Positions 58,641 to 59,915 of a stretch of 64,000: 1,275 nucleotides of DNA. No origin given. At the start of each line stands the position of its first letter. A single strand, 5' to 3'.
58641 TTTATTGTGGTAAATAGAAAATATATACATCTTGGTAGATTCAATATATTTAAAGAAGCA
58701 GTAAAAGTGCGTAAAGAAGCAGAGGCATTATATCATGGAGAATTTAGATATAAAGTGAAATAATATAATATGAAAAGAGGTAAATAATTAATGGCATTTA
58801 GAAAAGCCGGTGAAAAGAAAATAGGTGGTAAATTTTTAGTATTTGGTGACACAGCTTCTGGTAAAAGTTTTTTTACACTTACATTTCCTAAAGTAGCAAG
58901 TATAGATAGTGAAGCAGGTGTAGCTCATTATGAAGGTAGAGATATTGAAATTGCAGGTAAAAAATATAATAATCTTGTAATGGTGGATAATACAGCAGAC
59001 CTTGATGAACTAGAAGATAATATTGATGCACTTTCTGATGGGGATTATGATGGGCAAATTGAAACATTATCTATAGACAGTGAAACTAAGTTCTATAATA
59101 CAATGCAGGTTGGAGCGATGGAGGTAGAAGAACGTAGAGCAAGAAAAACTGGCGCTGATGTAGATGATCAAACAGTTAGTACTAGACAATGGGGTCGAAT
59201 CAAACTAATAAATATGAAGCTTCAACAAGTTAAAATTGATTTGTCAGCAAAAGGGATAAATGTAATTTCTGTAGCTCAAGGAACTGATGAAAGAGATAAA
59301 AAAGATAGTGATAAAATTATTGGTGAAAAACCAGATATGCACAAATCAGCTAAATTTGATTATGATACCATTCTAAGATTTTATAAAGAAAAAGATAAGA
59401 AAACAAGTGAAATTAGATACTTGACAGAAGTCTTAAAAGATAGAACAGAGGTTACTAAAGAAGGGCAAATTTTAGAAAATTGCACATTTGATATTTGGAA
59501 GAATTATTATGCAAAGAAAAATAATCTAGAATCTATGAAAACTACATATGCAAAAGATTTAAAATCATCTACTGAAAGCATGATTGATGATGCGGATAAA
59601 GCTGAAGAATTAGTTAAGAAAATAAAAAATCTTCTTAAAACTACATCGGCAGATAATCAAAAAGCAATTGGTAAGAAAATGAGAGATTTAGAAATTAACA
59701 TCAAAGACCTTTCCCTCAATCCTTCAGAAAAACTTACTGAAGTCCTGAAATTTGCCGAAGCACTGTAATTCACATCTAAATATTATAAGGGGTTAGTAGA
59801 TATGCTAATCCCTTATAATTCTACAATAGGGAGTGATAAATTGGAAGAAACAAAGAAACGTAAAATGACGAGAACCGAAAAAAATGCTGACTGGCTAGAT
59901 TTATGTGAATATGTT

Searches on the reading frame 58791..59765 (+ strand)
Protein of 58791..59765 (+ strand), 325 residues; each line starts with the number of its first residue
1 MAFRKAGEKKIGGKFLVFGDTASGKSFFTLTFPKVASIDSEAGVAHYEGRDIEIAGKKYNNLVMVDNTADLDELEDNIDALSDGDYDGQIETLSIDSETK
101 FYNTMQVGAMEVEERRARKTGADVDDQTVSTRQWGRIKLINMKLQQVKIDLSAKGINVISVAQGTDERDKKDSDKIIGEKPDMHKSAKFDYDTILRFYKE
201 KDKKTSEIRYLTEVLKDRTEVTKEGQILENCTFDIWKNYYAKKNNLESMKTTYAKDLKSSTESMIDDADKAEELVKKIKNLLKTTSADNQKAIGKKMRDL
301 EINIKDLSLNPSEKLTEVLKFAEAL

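Call 50: search_protein_families(library=phrogs, proteins=[window:58791-59765:+], max_evalue=0.00001)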
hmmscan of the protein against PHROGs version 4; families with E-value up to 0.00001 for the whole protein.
window:58791-59765:+ (325 aa): 2 families
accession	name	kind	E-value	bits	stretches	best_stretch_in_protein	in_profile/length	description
phrog_1366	-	unknown function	1.1e-27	98.4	1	1-291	3-291/307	-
phrog_124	-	DNA, RNA and nucleotide metabolism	3.5e-14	54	1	11-297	42-316/382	Sak4-like ssDNA annealing protein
